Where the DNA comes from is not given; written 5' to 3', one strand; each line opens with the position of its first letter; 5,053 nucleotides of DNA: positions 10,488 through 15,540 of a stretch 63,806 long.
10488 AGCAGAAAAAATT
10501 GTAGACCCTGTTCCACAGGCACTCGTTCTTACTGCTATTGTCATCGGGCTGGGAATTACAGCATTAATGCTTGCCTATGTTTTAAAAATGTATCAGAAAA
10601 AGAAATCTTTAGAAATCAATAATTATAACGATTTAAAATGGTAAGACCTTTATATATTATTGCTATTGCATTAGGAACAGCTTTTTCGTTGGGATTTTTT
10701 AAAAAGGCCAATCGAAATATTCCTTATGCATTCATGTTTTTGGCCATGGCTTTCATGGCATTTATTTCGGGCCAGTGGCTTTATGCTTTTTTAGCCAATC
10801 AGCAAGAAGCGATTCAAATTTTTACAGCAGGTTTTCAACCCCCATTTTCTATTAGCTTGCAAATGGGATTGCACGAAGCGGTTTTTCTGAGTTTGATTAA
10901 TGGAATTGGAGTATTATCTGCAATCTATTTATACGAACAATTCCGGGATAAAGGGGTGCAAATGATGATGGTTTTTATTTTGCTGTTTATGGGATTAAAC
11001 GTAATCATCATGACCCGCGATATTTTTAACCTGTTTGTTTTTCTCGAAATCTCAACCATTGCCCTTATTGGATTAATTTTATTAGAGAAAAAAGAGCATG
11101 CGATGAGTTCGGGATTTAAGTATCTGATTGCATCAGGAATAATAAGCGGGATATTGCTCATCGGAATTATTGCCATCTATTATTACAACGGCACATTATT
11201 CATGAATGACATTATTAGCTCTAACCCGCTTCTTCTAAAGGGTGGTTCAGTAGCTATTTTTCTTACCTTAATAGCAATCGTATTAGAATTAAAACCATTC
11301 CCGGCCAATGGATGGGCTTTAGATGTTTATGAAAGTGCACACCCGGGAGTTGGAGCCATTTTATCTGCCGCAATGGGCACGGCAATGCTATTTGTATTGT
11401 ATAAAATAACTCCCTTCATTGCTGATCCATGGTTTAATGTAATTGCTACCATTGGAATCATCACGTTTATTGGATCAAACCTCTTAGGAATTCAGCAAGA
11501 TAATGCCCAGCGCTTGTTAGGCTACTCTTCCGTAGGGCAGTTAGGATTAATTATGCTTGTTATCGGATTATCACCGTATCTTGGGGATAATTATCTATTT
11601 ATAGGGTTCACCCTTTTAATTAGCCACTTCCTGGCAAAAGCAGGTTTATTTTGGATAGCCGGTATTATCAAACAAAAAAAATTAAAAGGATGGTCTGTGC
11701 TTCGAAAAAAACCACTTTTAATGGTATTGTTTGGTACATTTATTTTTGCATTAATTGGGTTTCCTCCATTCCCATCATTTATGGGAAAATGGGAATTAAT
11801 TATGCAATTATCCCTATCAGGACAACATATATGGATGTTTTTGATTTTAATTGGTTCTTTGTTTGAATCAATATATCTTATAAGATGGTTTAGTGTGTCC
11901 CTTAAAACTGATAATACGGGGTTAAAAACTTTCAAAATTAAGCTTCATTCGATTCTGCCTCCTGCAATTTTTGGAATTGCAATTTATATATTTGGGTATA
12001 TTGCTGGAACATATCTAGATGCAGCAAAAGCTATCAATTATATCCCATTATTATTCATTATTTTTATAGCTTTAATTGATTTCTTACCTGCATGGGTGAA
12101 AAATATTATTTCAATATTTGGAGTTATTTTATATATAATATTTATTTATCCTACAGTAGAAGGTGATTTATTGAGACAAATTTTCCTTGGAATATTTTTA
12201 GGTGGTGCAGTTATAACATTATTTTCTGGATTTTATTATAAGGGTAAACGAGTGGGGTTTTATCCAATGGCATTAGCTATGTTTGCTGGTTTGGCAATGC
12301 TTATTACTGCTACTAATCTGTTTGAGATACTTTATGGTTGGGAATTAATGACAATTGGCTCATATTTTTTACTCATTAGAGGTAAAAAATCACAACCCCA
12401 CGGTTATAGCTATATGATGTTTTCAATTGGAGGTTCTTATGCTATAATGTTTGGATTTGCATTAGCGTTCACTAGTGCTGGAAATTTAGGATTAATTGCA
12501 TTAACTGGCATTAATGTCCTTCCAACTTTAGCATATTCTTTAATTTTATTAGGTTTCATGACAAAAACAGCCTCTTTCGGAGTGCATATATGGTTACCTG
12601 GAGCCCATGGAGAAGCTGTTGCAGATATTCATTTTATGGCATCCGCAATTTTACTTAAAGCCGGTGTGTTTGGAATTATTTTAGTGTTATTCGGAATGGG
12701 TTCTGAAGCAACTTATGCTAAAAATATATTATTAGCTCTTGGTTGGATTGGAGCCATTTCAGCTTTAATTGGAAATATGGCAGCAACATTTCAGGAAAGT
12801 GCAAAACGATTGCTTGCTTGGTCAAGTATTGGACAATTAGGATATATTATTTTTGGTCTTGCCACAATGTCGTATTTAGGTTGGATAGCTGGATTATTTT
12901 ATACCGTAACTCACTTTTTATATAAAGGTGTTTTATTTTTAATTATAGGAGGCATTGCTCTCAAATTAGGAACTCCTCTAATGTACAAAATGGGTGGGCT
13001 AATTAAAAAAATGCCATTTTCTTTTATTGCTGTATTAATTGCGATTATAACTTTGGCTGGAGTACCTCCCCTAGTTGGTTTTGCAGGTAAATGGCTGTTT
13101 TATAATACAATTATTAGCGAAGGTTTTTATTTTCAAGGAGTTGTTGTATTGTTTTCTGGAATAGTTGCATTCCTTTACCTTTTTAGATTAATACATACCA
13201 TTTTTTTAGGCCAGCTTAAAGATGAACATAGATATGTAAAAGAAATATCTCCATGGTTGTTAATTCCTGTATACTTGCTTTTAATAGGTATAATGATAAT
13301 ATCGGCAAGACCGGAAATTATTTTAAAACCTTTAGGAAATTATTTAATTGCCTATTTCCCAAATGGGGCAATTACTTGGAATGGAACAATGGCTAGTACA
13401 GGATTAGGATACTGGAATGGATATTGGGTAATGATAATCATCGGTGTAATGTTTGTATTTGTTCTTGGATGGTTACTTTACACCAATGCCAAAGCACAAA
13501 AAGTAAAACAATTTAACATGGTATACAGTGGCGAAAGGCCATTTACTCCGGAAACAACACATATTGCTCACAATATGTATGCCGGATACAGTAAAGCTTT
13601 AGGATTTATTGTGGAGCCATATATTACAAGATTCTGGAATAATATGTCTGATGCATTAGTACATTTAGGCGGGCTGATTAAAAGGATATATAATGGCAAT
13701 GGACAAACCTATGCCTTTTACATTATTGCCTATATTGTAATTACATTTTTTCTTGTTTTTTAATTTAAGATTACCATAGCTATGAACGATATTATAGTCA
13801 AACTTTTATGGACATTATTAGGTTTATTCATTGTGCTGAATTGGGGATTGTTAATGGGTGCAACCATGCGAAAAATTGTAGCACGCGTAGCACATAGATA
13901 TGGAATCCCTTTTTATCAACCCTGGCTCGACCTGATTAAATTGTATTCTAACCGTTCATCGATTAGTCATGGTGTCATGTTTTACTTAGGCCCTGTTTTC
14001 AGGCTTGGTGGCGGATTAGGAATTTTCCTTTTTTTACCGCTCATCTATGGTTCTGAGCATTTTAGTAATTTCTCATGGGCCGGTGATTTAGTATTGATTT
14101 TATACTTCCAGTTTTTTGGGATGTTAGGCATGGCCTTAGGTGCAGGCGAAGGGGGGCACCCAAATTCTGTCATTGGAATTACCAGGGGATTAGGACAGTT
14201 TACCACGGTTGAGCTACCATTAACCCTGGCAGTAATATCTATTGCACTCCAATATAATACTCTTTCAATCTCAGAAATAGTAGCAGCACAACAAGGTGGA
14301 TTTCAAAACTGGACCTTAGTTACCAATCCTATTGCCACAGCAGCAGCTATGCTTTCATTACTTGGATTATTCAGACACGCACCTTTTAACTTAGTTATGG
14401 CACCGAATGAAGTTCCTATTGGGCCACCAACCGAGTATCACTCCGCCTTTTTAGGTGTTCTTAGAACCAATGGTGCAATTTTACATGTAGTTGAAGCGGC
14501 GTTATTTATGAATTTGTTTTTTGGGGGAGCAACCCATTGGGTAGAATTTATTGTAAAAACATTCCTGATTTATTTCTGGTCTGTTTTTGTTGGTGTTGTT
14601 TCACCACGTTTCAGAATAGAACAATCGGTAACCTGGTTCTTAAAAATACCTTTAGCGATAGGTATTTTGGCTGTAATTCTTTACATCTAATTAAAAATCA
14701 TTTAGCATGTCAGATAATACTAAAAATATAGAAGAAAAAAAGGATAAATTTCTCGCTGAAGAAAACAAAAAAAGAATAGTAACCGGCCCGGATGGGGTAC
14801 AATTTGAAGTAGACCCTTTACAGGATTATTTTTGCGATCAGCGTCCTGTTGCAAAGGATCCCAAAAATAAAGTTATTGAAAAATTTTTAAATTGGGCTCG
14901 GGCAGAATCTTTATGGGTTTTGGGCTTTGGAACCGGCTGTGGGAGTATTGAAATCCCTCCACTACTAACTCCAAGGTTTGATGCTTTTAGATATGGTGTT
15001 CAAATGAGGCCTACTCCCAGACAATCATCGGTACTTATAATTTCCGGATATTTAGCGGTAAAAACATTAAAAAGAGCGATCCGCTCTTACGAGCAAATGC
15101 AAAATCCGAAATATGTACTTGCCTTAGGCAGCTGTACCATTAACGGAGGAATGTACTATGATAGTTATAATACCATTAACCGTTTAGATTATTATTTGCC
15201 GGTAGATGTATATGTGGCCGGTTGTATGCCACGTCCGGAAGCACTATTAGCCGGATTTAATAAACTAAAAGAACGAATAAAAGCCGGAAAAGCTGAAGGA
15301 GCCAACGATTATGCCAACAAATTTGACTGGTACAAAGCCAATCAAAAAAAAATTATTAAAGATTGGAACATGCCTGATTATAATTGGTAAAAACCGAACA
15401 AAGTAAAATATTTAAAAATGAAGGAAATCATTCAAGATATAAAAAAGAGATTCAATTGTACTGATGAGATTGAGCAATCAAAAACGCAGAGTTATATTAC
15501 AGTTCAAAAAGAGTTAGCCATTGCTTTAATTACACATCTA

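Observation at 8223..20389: Mrp + Mbx/MBS-type ion-pumping module hard-wired to a GltD/NfnB-like flavoprotein and a DHOD-like FMN protein: candidate undescribed respiratory complex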

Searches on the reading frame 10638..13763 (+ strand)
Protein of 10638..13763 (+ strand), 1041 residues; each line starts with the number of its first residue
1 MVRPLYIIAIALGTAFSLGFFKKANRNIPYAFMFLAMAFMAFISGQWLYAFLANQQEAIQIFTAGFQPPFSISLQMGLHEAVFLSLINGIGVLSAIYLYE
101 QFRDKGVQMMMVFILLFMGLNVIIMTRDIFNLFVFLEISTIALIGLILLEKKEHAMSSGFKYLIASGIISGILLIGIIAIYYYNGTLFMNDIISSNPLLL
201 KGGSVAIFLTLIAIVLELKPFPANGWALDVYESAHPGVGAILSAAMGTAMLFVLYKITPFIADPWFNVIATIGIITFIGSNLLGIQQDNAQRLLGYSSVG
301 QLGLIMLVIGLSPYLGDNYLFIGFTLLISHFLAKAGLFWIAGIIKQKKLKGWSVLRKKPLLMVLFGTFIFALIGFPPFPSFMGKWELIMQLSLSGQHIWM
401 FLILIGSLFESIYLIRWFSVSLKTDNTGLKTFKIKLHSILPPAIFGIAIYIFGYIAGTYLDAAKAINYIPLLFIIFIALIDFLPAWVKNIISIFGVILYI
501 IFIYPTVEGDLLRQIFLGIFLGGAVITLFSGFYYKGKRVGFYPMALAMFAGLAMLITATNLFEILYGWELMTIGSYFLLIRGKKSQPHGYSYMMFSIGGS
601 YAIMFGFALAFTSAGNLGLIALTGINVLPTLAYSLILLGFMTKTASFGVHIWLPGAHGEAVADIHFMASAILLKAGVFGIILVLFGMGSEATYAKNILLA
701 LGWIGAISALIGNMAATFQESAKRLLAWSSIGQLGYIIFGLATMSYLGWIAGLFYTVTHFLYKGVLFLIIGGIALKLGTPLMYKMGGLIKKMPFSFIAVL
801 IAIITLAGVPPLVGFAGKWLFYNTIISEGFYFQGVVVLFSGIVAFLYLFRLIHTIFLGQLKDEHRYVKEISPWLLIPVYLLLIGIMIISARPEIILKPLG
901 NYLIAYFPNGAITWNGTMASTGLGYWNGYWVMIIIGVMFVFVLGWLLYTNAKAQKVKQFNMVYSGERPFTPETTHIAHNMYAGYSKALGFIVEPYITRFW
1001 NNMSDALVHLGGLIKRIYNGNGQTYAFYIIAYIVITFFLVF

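Call 3: search_protein_families(library=pfam, proteins=[window:10638-13763:+], max_evalue=0.01)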
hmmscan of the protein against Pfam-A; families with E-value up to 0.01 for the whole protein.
window:10638-13763:+ (1041 aa): 1 family
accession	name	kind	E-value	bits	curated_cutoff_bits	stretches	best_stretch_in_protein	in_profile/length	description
PF00361.26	Proton_antipo_M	-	1.2e-73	248.3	21.5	2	558-839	1-289/294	NADH:quinone oxidoreductase/Mrp antiporter, TM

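Call 5: search_protein_families(library=ncbifam, proteins=[window:10638-13763:+], max_evalue=0.001)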
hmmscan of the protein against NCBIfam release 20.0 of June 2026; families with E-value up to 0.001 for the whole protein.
window:10638-13763:+ (1041 aa): 74 families (the best 25 are shown)
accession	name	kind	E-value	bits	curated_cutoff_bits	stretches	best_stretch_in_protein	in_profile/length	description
NF006419.0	PRK08668.1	equivalog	4.2e-115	385.8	617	2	501-1038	60-610/613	NADH dehydrogenase subunit M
NF006241.0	PRK08377.1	equivalog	4e-83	280.1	645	2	4-426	5-436/494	NADH dehydrogenase subunit N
NF009305.0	PRK12662.1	equivalog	4.9e-69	233.4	700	2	30-459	30-475/492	putative monovalent cation/H+ antiporter subunit D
NF006240.0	PRK08376.1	subfamily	1.6e-66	225.3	662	2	540-897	122-497/521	putative monovalent cation/H+ antiporter subunit D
TIGR01770.1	NDH_I_N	subfamily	2.8e-66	224.5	332.6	2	439-895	4-471/472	NADH-quinone oxidoreductase subunit NuoN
NF009306.0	PRK12663.1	equivalog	2.9e-62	211.1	542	2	534-897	103-472/498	Na+/H+ antiporter subunit D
NF005086.0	PRK06521.1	equivalog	1.7e-58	198.7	667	2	495-963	64-568/669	hydrogenase 4 subunit B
NF005140.0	PRK06589.1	equivalog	5.3e-58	197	470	2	541-903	121-488/489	putative monovalent cation/H+ antiporter subunit D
NF006238.0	PRK08375.1-4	equivalog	1.2e-57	195.9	626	2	537-859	104-432/531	putative monovalent cation/H+ antiporter subunit D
TIGR01972.1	NDH_I_M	subfamily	1.2e-56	192.4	263.8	2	534-898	102-474/486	NADH-quinone oxidoreductase subunit M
NF005818.0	PRK07691.1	equivalog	4.7e-56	190.8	586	2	532-886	101-464/496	Na+/H+ antiporter subunit D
NF005097.0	PRK06525.1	equivalog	2.4e-54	184.9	430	2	540-889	115-471/480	hydrogenase 4 subunit D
NF009308.0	PRK12665.1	equivalog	8.2e-54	183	585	2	541-852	117-431/531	Na+/H+ antiporter subunit D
NF009288.0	PRK12648.1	equivalog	5.4e-53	180.3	1104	2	517-955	82-528/954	monovalent cation/H+ antiporter subunit A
NF004445.0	PRK05777.2-3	equivalog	6.9e-53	180.3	408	2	486-876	50-451/475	NADH-quinone oxidoreductase subunit NuoN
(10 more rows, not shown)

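Call 21: search_solved_structures(query=window:10638-13763:+, max_evalue=1e-20)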
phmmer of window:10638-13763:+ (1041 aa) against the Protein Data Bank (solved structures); distinct sequences matched with E-value up to 1e-20: 22.
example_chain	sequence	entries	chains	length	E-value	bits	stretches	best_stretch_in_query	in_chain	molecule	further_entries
6u8y_X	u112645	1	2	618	5.5e-52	180.4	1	531-1035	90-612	NADH dehydrogenase subunit M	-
6u8y_H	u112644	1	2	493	9.4e-43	149.8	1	6-236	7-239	NADH dehydrogenase subunit N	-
6cfw_H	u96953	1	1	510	2.3e-38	135.3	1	627-891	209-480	Monovalent cation/H+ antiporter subunit D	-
7d3u_A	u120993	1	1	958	6.7e-26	94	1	510-850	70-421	Monovalent Na+/H+ antiporter subunit A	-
7d3u_D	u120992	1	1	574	1e-25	93.4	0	706-860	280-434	Monovalent Na+/H+ antiporter subunit D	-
7qru_D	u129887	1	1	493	1.8e-25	92.6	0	620-888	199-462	Na+/H+ antiporter subunit D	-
6hum_D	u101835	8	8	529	4.8e-25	91.2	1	537-895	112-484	NAD(P)H-quinone oxidoreductase chain 4 1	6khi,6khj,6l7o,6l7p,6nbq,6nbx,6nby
6hum_F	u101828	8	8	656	4.1e-23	84.8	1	538-862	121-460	NADH dehydrogenase subunit 5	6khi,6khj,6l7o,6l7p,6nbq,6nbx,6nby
6z16_A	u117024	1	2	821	1.2e-22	83.3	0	17-312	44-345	Multisubunit Na+/H+ antiporter, A subunit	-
7qru_A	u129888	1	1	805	3.5e-22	81.7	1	501-948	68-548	Na+/H+ antiporter subunit A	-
9w2u_L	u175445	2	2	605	3.6e-22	81.7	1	517-887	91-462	NADH-ubiquinone oxidoreductase chain 5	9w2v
5lc5_L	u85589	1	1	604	3.6e-22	81.7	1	517-887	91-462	NADH-ubiquinone oxidoreductase chain 5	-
5ldw_L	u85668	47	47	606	3.6e-22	81.7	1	517-887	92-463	NADH-ubiquinone oxidoreductase chain 5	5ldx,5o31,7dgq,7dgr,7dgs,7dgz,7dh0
9grx_B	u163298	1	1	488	5.6e-22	81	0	701-868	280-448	NAD(P)H-quinone oxidoreductase subunit 2 A, chloroplastic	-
5cod_L1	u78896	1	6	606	5.9e-22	81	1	524-887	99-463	NADH-ubiquinone oxidoreductase chain 5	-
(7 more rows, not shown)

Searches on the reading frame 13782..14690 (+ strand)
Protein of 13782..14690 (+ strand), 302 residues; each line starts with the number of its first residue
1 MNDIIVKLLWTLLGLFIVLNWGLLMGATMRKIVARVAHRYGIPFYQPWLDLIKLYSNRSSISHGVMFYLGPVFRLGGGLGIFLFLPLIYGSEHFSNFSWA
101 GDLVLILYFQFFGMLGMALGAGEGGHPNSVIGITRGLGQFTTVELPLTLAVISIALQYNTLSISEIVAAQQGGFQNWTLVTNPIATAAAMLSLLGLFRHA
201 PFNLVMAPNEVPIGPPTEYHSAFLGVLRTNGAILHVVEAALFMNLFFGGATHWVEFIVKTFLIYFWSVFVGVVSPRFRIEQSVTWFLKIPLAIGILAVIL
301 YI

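Call 3: search_protein_families(library=pfam, proteins=[window:13782-14690:+], max_evalue=0.01)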
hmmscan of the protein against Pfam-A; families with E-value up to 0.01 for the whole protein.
window:13782-14690:+ (302 aa): 1 family
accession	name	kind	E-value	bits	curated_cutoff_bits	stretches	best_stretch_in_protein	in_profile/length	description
PF00146.26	NADHdh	-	7.5e-42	144.1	27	1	16-301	9-297/298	NADH dehydrogenase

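Call 5: search_protein_families(library=ncbifam, proteins=[window:13782-14690:+], max_evalue=0.001)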
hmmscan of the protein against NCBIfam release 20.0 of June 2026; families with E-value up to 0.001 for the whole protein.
window:13782-14690:+ (302 aa): 6 families
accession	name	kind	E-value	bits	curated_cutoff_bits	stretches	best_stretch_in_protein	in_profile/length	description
NF004741.0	PRK06076.1-2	equivalog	1.1e-25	90.6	305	1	5-300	20-328/337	NADH-quinone oxidoreductase subunit NuoH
NF040610.1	F420_dehyd_FpoH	exception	2.4e-12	46.8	475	1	128-293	147-326/339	F420H2 dehydrogenase subunit FpoH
NF004744.0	PRK06076.1-5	equivalog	5.6e-10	38.9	542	1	45-252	74-282/372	NADH-quinone oxidoreductase subunit NuoH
NF004740.0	PRK06076.1-1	equivalog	2.6e-09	37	399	1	2-297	9-312/325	NADH-quinone oxidoreductase subunit NuoH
NF004745.0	PRK06076.1-6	equivalog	3e-09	36.6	450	1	5-300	16-328/341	NADH-quinone oxidoreductase subunit NuoH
NF004743.0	PRK06076.1-4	equivalog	7.1e-08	31.7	494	1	103-266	127-303/433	NADH-quinone oxidoreductase subunit NuoH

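Call 22: search_solved_structures(query=window:13782-14690:+, max_evalue=1e-8)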
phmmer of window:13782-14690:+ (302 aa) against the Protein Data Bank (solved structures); distinct sequences matched with E-value up to 1e-8: 7.
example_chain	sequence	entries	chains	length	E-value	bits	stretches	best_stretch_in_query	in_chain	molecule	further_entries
6u8y_M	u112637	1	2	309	3.4e-35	125.1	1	18-299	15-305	NADH dehydrogenase subunit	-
7wff_A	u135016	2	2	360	4.4e-13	52.4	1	21-256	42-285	NAD(P)H-quinone oxidoreductase subunit 1, chloroplastic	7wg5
6cfw_M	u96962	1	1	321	2.4e-11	46.8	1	9-296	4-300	Mbh13 NADH dehydrogenase subunit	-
7eu3_A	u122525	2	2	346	3.3e-11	46.3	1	32-272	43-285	NAD(P)H-quinone oxidoreductase subunit 1, chloroplastic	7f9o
9grx_A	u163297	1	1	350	2.1e-10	43.7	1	17-256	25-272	NAD(P)H-quinone oxidoreductase subunit 1, chloroplastic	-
6hum_A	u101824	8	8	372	5.3e-10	42.3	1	5-250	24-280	NAD(P)H-quinone oxidoreductase subunit 1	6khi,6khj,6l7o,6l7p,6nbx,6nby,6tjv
6nbq_A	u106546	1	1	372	1.4e-09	41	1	6-250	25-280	NdhA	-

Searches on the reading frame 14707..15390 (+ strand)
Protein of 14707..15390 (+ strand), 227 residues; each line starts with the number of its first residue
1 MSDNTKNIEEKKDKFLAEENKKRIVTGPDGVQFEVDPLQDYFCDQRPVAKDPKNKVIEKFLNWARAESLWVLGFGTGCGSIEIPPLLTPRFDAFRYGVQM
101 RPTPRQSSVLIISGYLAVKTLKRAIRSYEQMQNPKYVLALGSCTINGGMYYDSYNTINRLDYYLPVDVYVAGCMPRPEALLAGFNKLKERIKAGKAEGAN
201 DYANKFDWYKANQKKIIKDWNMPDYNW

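Call 3: search_protein_families(library=pfam, proteins=[window:14707-15390:+], max_evalue=0.01)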
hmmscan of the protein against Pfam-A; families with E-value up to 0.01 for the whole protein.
window:14707-15390:+ (227 aa): 1 family
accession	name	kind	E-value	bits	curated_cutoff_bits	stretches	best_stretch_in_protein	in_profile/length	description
PF01058.29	Oxidored_q6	-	7.7e-21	74.6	27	1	77-186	3-127/128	NADH ubiquinone oxidoreductase, 20 Kd subunit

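Call 5: search_protein_families(library=ncbifam, proteins=[window:14707-15390:+], max_evalue=0.001)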
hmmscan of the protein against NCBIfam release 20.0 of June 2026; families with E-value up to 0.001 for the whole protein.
window:14707-15390:+ (227 aa): 11 families
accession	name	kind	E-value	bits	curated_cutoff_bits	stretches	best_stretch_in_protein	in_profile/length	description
NF005012.1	PRK06411.1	subfamily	1.3e-57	194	116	1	55-196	22-163/166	NADH-quinone oxidoreductase subunit NuoB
TIGR01957.1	nuoB_fam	subfamily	8.2e-45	152.3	142.7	1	57-193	7-144/145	NADH-quinone oxidoreductase subunit B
NF011394.0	PRK14819.1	equivalog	8.2e-43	146.8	312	1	56-224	20-182/264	NADH-quinone oxidoreductase subunit B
NF011393.0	PRK14818.1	equivalog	6.8e-41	139.7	255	1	54-199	18-163/173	NADH dehydrogenase subunit B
NF011388.0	PRK14813.1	equivalog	3.1e-40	138.1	294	1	57-216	18-179/189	NADH dehydrogenase subunit B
NF009808.0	PRK13292.1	equivalog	1.6e-39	135.4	1156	1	57-194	15-152/791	NADH-quinone oxidoreductase subunit B/C/D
NF011391.0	PRK14816.1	equivalog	2.5e-38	131.6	283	1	56-199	41-185/196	NADH-quinone oxidoreductase subunit B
NF011390.0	PRK14815.1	equivalog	1.1e-37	129.1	281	1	59-196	25-162/183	NADH dehydrogenase subunit B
NF011392.0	PRK14817.1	equivalog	2.8e-32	111.9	271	1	53-193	22-162/182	NADH-quinone oxidoreductase subunit B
NF011395.0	PRK14820.1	equivalog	2e-31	109.2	263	1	57-195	23-161/180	NADH-quinone oxidoreductase subunit B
NF011389.0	PRK14814.1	equivalog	6.5e-28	97.8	285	1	56-197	22-163/186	NADH dehydrogenase subunit B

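Call 23: search_solved_structures(query=window:14707-15390:+, max_evalue=1e-15, show_alignments=1)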
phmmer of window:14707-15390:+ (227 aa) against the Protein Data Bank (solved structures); distinct sequences matched with E-value up to 1e-15: 43.
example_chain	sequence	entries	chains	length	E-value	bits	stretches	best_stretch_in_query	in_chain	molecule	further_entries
6u8y_J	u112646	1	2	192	4.9e-61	209.6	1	56-219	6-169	NADH dehydrogenase subunit B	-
7eu3_K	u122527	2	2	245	3.7e-38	134.7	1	51-205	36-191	NAD(P)H-quinone oxidoreductase subunit K, chloroplastic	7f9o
7wfg_K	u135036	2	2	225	1.6e-37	132.7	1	57-192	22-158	NAD(P)H-quinone oxidoreductase subunit K, chloroplastic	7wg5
9grx_K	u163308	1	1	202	2.8e-37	131.8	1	59-192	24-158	NAD(P)H-quinone oxidoreductase subunit K, chloroplastic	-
6hum_K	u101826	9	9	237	9.3e-37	130.1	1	60-193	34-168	NAD(P)H-quinone oxidoreductase subunit K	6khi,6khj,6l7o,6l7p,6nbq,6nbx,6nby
5lc5_B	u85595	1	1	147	4.1e-36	128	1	57-195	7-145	NADH dehydrogenase [ubiquinone] iron-sulfur protein 7, mitochondrial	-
9w2u_B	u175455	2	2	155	4.3e-36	128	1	57-195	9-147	NADH dehydrogenase [ubiquinone] iron-sulfur protein 7, mitochondrial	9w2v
7zd6_6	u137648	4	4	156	4.3e-36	127.9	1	57-195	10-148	NADH dehydrogenase [ubiquinone] iron-sulfur protein 7, mitochondrial | Complex I-20kD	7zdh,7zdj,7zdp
7zeb_6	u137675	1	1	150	4.3e-36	127.9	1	58-195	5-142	NADH dehydrogenase [ubiquinone] iron-sulfur protein 7, mitochondrial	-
5ldw_B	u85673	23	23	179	6e-36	127.5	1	57-195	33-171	NADH dehydrogenase [ubiquinone] iron-sulfur protein 7, mitochondrial | Mitochondrial complex I, PSST subunit | NADH:ubiquinone oxidoreductase core subunit S7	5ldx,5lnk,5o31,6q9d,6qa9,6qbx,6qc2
7v2c_C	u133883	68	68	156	8e-36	127.1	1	57-195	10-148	NADH dehydrogenase [ubiquinone] iron-sulfur protein 7,mitochondrial | NADH dehydrogenase [ubiquinone] iron-sulfur protein 7, mitochondrial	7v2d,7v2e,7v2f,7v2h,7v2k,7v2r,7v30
7qsd_B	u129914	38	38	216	1e-35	126.7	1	57-195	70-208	NADH dehydrogenase [ubiquinone] iron-sulfur protein 7, mitochondrial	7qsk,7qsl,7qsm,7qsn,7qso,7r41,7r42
6zk9_6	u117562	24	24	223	1.1e-35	126.6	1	57-195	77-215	Mitochondrial complex I, PSST subunit | Complex I-20kD | NADH dehydrogenase [ubiquinone] iron-sulfur protein 7, mitochondrial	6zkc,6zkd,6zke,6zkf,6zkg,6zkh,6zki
7vxu_C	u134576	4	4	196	1.6e-35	126.1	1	57-195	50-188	Complex I-20kD | NADH dehydrogenase [ubiquinone] iron-sulfur protein 7, mitochondrial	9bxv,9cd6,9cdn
5xtb_C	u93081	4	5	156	1.7e-35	126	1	57-193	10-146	NADH dehydrogenase [ubiquinone] iron-sulfur protein 7, mitochondrial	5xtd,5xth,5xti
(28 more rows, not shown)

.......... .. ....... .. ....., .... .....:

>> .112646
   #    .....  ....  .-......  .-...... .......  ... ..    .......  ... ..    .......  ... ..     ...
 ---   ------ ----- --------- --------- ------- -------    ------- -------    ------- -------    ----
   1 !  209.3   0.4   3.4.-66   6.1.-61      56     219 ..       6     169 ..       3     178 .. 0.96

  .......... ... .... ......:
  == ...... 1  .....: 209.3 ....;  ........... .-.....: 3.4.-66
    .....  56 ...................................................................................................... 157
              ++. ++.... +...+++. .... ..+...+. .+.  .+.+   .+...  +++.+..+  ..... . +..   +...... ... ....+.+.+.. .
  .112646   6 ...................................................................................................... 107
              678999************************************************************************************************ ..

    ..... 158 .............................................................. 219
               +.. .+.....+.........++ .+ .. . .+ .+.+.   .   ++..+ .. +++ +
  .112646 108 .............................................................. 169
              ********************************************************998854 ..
